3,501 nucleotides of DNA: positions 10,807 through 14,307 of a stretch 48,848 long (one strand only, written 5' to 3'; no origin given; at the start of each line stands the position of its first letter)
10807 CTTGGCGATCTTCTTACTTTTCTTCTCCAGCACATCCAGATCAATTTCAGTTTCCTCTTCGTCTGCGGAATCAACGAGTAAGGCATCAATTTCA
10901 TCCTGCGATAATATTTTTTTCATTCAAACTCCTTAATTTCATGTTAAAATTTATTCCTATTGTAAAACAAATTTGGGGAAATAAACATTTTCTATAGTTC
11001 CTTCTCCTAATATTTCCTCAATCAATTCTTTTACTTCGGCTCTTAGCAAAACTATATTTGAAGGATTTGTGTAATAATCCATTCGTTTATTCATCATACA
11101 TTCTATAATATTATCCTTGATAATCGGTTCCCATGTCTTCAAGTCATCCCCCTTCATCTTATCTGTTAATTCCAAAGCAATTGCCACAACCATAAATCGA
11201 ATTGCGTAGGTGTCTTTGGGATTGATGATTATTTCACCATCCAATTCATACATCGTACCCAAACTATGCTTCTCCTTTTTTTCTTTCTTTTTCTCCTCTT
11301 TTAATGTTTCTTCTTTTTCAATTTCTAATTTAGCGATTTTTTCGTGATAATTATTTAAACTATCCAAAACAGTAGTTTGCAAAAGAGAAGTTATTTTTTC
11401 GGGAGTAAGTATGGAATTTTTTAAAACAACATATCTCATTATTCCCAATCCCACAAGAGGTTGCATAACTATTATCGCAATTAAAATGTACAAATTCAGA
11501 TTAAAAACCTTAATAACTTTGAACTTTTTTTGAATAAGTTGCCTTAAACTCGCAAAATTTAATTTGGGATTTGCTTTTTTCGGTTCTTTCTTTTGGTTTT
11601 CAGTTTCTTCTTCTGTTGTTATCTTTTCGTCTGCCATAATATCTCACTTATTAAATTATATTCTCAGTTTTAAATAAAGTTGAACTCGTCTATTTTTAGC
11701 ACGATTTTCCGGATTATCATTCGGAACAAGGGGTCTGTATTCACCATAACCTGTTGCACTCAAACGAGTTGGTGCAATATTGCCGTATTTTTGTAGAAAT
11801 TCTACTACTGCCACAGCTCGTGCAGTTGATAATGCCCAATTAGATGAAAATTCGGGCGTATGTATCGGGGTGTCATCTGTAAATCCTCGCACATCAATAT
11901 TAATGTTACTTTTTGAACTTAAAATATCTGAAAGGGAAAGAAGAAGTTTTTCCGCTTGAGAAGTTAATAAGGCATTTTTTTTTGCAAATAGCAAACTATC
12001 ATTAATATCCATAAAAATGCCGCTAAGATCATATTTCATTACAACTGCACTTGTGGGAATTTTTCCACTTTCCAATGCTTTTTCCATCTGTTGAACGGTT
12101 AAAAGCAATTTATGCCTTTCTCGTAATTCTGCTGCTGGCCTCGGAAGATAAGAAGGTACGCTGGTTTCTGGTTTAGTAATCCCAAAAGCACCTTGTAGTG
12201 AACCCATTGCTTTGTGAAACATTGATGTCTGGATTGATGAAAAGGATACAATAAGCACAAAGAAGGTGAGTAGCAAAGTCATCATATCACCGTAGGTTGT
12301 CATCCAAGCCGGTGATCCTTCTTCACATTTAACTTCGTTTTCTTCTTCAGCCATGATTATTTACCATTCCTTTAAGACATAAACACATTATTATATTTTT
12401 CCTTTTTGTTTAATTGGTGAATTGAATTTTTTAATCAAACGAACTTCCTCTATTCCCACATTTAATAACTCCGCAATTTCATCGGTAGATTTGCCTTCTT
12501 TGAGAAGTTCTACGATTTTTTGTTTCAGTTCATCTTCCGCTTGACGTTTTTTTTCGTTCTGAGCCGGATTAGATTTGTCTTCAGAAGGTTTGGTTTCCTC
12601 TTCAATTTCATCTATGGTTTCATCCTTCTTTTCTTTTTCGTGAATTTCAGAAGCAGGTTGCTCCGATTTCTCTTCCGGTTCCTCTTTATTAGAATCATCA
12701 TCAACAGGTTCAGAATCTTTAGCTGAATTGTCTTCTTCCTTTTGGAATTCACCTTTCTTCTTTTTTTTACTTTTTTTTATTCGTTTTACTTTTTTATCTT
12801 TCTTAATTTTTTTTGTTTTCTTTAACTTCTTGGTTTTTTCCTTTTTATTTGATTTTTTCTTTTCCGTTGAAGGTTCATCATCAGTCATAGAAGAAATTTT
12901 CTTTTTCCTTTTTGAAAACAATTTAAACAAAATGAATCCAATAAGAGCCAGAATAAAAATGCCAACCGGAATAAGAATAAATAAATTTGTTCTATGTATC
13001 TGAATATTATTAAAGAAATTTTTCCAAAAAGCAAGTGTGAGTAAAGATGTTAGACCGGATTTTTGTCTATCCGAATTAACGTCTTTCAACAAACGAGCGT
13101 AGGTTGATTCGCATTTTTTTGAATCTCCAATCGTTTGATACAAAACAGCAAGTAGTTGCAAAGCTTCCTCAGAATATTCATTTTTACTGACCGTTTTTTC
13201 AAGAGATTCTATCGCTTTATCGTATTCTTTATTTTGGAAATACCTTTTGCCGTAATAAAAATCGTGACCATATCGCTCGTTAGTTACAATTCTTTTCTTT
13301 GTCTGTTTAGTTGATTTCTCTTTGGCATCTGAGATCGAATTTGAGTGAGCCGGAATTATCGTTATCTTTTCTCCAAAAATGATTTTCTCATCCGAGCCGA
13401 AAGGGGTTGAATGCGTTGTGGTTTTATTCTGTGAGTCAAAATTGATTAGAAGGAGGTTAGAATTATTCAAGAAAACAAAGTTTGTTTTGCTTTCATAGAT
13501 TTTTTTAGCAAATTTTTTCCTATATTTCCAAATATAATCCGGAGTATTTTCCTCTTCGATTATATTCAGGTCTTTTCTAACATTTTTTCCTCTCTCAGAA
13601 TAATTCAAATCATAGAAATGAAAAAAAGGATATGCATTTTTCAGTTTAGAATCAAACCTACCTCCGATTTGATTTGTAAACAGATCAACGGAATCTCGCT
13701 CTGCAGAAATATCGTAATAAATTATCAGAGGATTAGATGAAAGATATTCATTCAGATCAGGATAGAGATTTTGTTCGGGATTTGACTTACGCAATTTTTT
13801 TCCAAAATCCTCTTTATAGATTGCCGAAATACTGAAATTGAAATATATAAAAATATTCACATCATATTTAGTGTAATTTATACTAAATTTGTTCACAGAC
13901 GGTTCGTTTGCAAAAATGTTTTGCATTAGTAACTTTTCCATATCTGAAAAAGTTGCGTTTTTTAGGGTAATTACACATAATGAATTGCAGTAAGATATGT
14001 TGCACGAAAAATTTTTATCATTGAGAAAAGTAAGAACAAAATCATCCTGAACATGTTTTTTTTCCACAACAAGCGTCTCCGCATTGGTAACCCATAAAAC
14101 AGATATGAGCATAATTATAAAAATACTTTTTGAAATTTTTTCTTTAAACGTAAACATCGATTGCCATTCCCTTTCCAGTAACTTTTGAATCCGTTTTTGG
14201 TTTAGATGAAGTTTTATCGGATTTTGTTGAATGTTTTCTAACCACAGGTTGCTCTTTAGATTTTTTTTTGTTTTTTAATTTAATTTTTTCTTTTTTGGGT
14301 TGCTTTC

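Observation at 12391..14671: Three unrecognisable ORFs between flhG and motB, including a 588-aa membrane protein with a cytoplasmic HTH tail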

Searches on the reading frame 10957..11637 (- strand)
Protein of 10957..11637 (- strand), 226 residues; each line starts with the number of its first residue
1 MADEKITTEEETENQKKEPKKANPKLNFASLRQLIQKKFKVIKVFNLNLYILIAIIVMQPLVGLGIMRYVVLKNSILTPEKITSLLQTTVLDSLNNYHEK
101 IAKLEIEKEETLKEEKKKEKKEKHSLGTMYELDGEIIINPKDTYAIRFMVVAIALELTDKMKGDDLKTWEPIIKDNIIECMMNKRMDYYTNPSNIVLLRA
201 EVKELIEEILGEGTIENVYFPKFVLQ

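Call 3: search_protein_families(library=pfam, proteins=[window:10957-11637:-], max_evalue=1)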
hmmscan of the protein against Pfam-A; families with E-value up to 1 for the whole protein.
window:10957-11637:- (226 aa): 5 families
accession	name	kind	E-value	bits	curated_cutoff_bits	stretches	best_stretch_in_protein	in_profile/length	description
PF03748.19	FliL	-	6.4e-15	56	24.6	1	129-226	1-103/103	Flagellar basal body-associated protein FliL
PF18145.6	SAVED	-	0.084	13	26.2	1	151-211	79-139/190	SMODS-associated and fused to various effectors sensor domain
PF24214.1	Phage_H_T_join_2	-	0.099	12.9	23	1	76-145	34-101/170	Putative phage head-tail joining protein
PF09013.15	YopH_N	-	0.14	12.7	25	1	72-101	63-92/123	YopH, N-terminal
PF04936.17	DUF658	-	0.22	11.7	24.4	0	96-140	45-89/186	Protein of unknown function (DUF658)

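Call 4: search_protein_families(library=ncbifam, proteins=[window:10957-11637:-], max_evalue=1)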
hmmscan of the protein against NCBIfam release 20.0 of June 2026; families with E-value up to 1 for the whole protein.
window:10957-11637:- (226 aa): 7 families
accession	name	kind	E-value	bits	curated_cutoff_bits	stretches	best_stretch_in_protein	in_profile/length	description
NF006283.1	PRK08455.1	equivalog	6.7e-12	45.4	187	1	95-226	50-182/182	flagellar basal body-associated protein FliL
NF004285.1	PRK05696.1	equivalog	1.9e-06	27.8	179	1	109-226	49-171/171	flagellar basal body-associated protein FliL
NF005826.1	PRK07718.1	equivalog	5.7e-06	26.3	140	1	129-226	50-143/143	flagellar basal body-associated protein FliL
NF005435.1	PRK07021.1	equivalog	5.6e-05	23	131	1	110-226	37-157/157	flagellar basal body-associated protein FliL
NF010179.0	PRK13658.1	equivalog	0.019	14.8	87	1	89-122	18-53/62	hypothetical protein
NF009420.1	PRK12785.1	equivalog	0.029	14.1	197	1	61-226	31-161/161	flagellar basal body-associated protein FliL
NF038272.1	strep_PBP1A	exception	0.048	11.9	1075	1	40-114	3-74/658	penicillin-binding protein PBP1A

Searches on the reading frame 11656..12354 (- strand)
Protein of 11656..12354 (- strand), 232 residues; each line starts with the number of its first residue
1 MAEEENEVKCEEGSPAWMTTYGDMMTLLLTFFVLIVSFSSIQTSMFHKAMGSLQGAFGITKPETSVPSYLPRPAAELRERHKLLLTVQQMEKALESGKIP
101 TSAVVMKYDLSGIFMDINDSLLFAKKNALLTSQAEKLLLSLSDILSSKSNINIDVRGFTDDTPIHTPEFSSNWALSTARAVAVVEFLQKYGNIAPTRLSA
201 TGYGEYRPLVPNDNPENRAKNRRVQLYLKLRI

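Call 3: search_protein_families(library=pfam, proteins=[window:11656-12354:-], max_evalue=1)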
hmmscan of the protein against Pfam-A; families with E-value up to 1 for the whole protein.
window:11656-12354:- (232 aa): 2 families
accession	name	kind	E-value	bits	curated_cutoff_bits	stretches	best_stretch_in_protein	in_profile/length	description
PF13677.11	MotB_plug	-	5.8e-17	61.5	24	1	9-57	10-58/58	Membrane MotB of proton-channel complex MotA/MotB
PF00691.25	OmpA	-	1.9e-16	60.6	27.2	1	122-222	1-98/98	OmpA family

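Call 4: search_protein_families(library=ncbifam, proteins=[window:11656-12354:-], max_evalue=1)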
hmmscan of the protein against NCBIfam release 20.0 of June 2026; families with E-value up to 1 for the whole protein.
window:11656-12354:- (232 aa): 41 families (the best 25 are shown)
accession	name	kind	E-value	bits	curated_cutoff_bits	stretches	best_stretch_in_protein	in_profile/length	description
NF006508.0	PRK08944.1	subfamily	2.6e-48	164.8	259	2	86-229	147-288/304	MotB family protein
NF006541.1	PRK09038.1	equivalog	1.3e-45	156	283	2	73-228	96-248/253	flagellar motor protein MotD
NF005831.1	PRK07734.1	equivalog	1.4e-34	120.1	301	2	79-227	100-247/250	flagellar motor protein MotB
NF005382.1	PRK06925.1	equivalog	3.1e-34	119.2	264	1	18-226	1-221/225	flagellar motor protein MotS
NF005195.1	PRK06667.1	equivalog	3.3e-34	118.7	300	1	7-226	5-233/241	flagellar motor protein MotB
NF005236.0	PRK06742.1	equivalog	1.9e-33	115.9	312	1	10-229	5-224/225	flagellar motor protein MotS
TIGR03350.1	type_VI_ompA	equivalog_domain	1.3e-25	89.9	139.8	1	99-226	10-135/137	type VI secretion system protein TssL, long form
NF005444.0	PRK07033.1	equivalog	3.1e-25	89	520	1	115-228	310-421/438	DotU family type VI secretion system protein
NF006285.1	PRK08457.1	equivalog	5.4e-24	85.3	250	1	2-230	2-232/253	flagellar motor protein MotB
NF053611.1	YiaD_Gzip_OmpA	equivalog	5.7e-23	81.7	175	1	91-228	75-206/206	YiaD family glycine zipper/OmpA-like lipoprotein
NF006542.0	PRK09039.1-1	equivalog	1.4e-22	80.4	388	1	136-228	531-624/627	peptidoglycan -binding protein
NF006547.1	PRK09040.1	equivalog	1.2e-20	73.8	194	2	85-226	58-198/213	hypothetical protein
NF006543.0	PRK09039.1-2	equivalog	4.2e-20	72.8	305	1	122-229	235-348/350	peptidoglycan -binding protein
NF006544.0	PRK09039.1-3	equivalog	7.7e-19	68.5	362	1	137-228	249-340/343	peptidoglycan -binding protein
NF006545.0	PRK09039.1-4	equivalog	4.1e-18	66.2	372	1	111-229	224-340/342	peptidoglycan -binding protein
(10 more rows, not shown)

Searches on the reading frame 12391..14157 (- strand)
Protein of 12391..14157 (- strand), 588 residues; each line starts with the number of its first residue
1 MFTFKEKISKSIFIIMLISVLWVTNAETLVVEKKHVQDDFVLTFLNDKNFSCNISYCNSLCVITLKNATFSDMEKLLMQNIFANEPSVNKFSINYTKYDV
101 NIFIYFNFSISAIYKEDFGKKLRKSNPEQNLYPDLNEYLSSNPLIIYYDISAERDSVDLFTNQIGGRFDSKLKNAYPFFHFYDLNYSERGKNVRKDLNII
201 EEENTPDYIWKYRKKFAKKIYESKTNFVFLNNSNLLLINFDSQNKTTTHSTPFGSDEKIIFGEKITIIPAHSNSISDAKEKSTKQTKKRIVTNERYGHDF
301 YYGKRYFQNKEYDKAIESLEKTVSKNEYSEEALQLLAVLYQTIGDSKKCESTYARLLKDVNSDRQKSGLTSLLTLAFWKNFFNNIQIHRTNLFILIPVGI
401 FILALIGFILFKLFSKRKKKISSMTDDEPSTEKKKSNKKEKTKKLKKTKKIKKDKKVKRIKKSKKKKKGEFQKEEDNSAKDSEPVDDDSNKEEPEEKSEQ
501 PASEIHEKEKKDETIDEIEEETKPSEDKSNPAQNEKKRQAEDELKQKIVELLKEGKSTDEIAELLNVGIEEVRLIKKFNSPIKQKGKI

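Call 3: search_protein_families(library=pfam, proteins=[window:12391-14157:-], max_evalue=1)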
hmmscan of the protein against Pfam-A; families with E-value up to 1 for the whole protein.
window:12391-14157:- (588 aa): 16 families
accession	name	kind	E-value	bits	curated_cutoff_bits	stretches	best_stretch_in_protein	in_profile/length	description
PF19610.4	DUF6115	-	2.9e-06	28.1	27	1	497-575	52-130/134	Family of unknown function (DUF6115)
PF13131.11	DUF3951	-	6.4e-05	23.5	26.3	1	395-425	8-38/52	Protein of unknown function (DUF3951)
PF14559.12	TPR_19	-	9.7e-05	23.1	25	1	307-363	2-58/68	Tetratricopeptide repeat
PF13428.12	TPR_14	-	0.0008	20.3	23.5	1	301-338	6-43/44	Tetratricopeptide repeat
PF07719.23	TPR_2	-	0.0013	19.1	27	1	300-326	5-31/34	Tetratricopeptide repeat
PF16118.10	DUF4834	-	0.006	17.9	27.8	1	392-471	8-92/99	Domain of unknown function (DUF4834)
PF13414.12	TPR_11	-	0.0099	16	26.8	1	303-344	1-42/42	TPR repeat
PF13181.12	TPR_8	-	0.012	16.2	25.7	0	331-357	2-28/34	Tetratricopeptide repeat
PF13384.12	HTH_23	-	0.014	15.6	24.6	1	542-567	4-29/50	Homeodomain-like domain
PF12895.13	ANAPC3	-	0.02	15.6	27.2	1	300-352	27-78/82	Anaphase-promoting complex, cyclosome, subunit 3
PF03918.19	CcmH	-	0.021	14.5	25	1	536-565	50-78/143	Cytochrome C biogenesis protein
PF13174.12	TPR_6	-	0.03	15.4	26.3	0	331-359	1-29/33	Tetratricopeptide repeat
PF00515.34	TPR_1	-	0.066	13.5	27.8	1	306-324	11-29/34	Tetratricopeptide repeat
PF13176.12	TPR_7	-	0.089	13.4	27.9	0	332-365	1-33/36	Tetratricopeptide repeat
PF10975.14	DUF2802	-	0.21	12.2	33.5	1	514-578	5-66/68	Protein of unknown function (DUF2802)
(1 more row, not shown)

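Call 4: search_protein_families(library=ncbifam, proteins=[window:12391-14157:-], max_evalue=1)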
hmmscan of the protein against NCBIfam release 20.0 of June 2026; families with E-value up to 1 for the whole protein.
window:12391-14157:- (588 aa): 8 families
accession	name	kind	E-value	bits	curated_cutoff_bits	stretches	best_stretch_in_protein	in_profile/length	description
TIGR02521.1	type_IV_pilW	equivalog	3.3e-06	26.8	154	1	302-358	37-93/234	type IV pilus biogenesis/stability protein PilW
TIGR02205.1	septum_zipA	equivalog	0.00021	21.5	119.65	1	393-551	4-160/284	cell division protein ZipA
NF047418.1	teichoic_AuxB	equivalog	0.0018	17.4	300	1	394-544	133-277/345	lipoteichoic acid stability factor AuxB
NF008753.0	PRK11788.1-1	equivalog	0.0062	15.7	395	1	302-356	220-275/389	lipopolysaccharide assembly protein LapB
TIGR00540.1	TPR_hemY_coli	hypoth_equivalog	0.027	13.2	142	1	303-353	333-382/385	heme biosynthesis-associated TPR protein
NF045516.2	SepX_GlpR_1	exception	0.03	14.2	160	1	408-539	16-153/293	divisome protein SepX/GlpR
NF040674.1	CPBP_fam_MrtP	equivalog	0.4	10.1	250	1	388-537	66-214/354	myxosortase MrtP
NF008074.0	PRK10811.1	equivalog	0.4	8.3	908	1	413-553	572-704/1068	ribonuclease E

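Call 7: find_homologous_proteins(query=window:12391-14157:-, max_evalue=0.001)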
Query window:12391-14157:- (588 aa): 2 proteins with E <= 0.001 among 8000 candidates.
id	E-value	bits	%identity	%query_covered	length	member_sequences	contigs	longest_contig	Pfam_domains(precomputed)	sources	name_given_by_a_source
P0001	0.0e+0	1268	100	100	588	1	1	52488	-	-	-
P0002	9.1e-60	221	31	62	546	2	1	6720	PF19610.6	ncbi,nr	ncbi:MAG: hypothetical protein KAW92_13565, partial [Candidatus Cloacimonetes bacterium]|nr:hypothet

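Call 9: find_encoding_contigs(protein=P0002, flank=10000)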
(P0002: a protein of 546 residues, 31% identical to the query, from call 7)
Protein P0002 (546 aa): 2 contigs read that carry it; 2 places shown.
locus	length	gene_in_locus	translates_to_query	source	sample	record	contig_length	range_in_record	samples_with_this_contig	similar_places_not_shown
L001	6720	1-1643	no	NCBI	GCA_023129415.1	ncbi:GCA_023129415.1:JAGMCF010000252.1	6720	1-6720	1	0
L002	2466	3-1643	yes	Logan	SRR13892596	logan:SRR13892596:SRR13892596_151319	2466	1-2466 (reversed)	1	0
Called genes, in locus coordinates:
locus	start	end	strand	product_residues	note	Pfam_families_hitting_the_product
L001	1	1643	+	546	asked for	PF19610:DUF6115 (weak)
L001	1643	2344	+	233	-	PF13677:MotB_plug, PF00691:OmpA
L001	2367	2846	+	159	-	PF03748:FliL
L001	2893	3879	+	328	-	PF02154:FliM, PF01052:FliMN_C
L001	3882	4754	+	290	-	PF01052:FliMN_C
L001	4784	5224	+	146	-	PF04347:FliO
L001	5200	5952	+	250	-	PF00813:FliP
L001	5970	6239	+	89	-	PF01313:Bac_export_3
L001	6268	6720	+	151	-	PF01311:Bac_export_1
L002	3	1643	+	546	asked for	PF19610:DUF6115 (weak)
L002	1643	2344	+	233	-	PF13677:MotB_plug, PF00691:OmpA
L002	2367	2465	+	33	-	?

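Call 64: find_encoding_contigs(protein=window:12391-14157:-, flank=1000, max_places=3)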
Protein window:12391-14157:- (588 aa): no gene with exactly this product is on record in the collection.

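Call 83: search_protein_families(library=pfam, proteins=[P0002], max_evalue=1)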
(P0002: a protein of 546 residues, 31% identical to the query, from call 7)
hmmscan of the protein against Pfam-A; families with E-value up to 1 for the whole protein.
P0002 (546 aa): 19 families
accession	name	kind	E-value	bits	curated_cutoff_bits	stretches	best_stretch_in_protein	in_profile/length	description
PF19610.4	DUF6115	-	7.7e-08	33.2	27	1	438-536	39-132/134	Family of unknown function (DUF6115)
PF07719.23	TPR_2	-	0.00029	21.2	27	1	294-319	5-30/34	Tetratricopeptide repeat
PF22251.1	PFF1_TM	-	0.00032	20.7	32.3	1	397-512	100-212/300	Vacuolar membrane protease, transmembrane domain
PF00515.34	TPR_1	-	0.003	17.8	27.8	1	297-320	8-31/34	Tetratricopeptide repeat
PF24871.1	Piezo_TM1-24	-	0.0032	16.4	28.8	1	401-497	292-384/682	Piezo TM1-24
PF02535.28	Zip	-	0.0058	16.3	35.1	1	394-489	75-167/323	ZIP Zinc transporter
PF02862.22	DDHD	-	0.016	15.8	28.3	1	333-501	69-206/258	DDHD domain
PF05887.16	Trypan_PARP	-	0.02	15.3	100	1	429-492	38-100/134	Procyclic acidic repetitive protein (PARP)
PF19168.5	DUF5850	-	0.047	14.6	25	1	393-490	2-97/171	Family of unknown function (DUF5850)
PF12895.13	ANAPC3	-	0.063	14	27.2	1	294-344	27-76/82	Anaphase-promoting complex, cyclosome, subunit 3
PF10975.14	DUF2802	-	0.069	13.8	33.5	1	488-538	18-67/68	Protein of unknown function (DUF2802)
PF02932.22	Neur_chan_memb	-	0.082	13.6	28.1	1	430-513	86-199/233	Neurotransmitter-gated ion-channel transmembrane region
PF00196.25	GerE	-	0.11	12.5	23.5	1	506-527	9-30/57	Bacterial regulatory proteins, luxR family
PF08281.18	Sigma70_r4_2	-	0.14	12.3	25.7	1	504-532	16-44/54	Sigma-70, region 4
PF16118.10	DUF4834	-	0.18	13.2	27.8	0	394-473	6-83/99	Domain of unknown function (DUF4834)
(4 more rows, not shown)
